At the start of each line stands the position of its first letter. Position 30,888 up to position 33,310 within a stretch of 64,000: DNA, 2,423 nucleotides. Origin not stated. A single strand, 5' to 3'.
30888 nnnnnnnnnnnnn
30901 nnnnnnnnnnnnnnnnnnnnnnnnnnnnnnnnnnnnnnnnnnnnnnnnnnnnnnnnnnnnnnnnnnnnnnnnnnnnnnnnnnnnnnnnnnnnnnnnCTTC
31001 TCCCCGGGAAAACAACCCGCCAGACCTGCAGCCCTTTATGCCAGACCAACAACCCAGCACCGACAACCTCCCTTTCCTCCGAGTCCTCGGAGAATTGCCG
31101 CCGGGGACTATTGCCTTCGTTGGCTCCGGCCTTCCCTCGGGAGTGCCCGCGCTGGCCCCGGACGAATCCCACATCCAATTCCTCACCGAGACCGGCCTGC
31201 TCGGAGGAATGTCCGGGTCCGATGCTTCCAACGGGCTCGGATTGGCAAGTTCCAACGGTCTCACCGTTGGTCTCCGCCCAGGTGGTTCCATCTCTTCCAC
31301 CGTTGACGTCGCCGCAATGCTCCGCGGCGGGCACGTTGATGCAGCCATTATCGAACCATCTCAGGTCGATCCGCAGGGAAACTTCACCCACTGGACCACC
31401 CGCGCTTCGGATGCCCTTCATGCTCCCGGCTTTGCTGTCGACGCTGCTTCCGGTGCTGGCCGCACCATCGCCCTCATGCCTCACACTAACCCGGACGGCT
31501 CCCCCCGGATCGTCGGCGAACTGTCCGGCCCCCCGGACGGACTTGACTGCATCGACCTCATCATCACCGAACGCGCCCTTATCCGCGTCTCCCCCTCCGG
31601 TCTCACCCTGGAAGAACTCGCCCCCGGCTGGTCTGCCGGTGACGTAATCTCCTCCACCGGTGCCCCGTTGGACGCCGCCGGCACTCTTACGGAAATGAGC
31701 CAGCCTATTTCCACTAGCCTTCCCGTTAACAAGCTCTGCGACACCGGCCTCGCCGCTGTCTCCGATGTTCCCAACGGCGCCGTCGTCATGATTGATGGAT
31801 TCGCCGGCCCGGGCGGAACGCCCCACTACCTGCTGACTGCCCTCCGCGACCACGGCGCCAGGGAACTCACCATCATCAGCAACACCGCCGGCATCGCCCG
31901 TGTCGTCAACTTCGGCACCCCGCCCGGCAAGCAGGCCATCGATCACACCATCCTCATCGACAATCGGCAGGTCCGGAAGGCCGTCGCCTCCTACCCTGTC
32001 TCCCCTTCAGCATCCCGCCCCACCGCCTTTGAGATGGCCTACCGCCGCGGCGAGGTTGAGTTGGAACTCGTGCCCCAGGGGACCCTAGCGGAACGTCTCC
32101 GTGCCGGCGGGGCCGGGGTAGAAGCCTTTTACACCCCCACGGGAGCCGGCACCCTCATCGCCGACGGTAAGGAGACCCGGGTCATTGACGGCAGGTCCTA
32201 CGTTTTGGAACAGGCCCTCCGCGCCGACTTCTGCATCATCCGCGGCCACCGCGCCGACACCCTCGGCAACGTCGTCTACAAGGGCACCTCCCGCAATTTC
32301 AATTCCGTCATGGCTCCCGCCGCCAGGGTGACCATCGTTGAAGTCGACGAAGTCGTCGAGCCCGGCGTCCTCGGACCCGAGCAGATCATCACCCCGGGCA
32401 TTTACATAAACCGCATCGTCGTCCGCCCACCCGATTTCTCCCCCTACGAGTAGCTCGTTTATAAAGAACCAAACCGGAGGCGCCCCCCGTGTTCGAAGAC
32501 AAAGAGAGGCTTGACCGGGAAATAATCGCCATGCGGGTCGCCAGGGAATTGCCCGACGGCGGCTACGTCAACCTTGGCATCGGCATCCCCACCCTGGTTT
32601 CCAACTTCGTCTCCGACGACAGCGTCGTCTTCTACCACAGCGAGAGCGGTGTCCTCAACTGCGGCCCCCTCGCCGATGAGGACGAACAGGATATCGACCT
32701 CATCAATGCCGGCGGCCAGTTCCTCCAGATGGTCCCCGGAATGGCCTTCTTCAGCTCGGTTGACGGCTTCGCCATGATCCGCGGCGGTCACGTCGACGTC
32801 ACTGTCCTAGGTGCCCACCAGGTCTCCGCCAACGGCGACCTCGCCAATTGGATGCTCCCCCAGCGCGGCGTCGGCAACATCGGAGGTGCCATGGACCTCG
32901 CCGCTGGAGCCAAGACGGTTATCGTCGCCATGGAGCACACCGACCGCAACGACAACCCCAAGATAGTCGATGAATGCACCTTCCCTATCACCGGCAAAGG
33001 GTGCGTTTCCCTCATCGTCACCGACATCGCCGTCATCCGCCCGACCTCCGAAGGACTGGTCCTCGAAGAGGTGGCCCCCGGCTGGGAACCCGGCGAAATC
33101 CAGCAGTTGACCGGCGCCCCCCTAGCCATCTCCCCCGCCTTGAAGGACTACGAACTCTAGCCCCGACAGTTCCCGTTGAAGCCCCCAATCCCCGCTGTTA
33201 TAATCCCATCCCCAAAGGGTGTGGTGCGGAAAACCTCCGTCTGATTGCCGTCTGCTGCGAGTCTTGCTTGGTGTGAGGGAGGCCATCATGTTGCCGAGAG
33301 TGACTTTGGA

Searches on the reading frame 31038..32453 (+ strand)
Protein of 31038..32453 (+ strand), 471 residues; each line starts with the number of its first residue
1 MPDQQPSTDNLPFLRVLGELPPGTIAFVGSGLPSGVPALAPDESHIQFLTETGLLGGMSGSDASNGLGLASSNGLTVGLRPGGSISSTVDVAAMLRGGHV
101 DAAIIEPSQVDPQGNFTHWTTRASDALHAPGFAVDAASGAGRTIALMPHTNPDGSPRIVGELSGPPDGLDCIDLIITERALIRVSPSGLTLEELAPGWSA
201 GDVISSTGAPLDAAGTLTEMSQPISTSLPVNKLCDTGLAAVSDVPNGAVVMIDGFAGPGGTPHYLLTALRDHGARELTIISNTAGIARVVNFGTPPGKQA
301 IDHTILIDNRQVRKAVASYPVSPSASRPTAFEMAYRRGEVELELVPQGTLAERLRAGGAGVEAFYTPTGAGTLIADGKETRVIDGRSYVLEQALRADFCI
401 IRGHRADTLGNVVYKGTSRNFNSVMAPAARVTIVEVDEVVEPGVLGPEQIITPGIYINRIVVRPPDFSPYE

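Call 69: search_protein_families(library=ncbifam, proteins=[window:31038-32453:+], max_evalue=1e-10)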
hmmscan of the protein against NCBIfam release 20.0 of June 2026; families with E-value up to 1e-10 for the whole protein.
window:31038-32453:+ (471 aa): 3 families
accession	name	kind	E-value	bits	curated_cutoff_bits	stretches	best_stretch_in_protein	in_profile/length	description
TIGR02429.1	pcaI_scoA_fam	subfamily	9e-75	250.8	128.5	1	230-462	2-218/222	3-oxoacid CoA-transferase subunit A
NF007394.0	PRK09920.1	equivalog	4.6e-53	180.1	315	1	245-462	16-215/219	acetate CoA-transferase subunit alpha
TIGR02428.1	pcaJ_scoB_fam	subfamily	1.6e-34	119.1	243.55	1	15-211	9-205/207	3-oxoacid CoA-transferase subunit B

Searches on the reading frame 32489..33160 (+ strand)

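Call 69: search_protein_families(library=ncbifam, proteins=[window:32489-33160:+], max_evalue=1e-10)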
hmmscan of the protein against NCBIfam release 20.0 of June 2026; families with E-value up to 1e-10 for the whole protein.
window:32489-33160:+ (223 aa): 1 family
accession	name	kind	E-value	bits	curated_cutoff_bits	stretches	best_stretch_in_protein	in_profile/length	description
TIGR02428.1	pcaJ_scoB_fam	subfamily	7.9e-82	273.6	243.55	1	9-213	2-206/207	3-oxoacid CoA-transferase subunit B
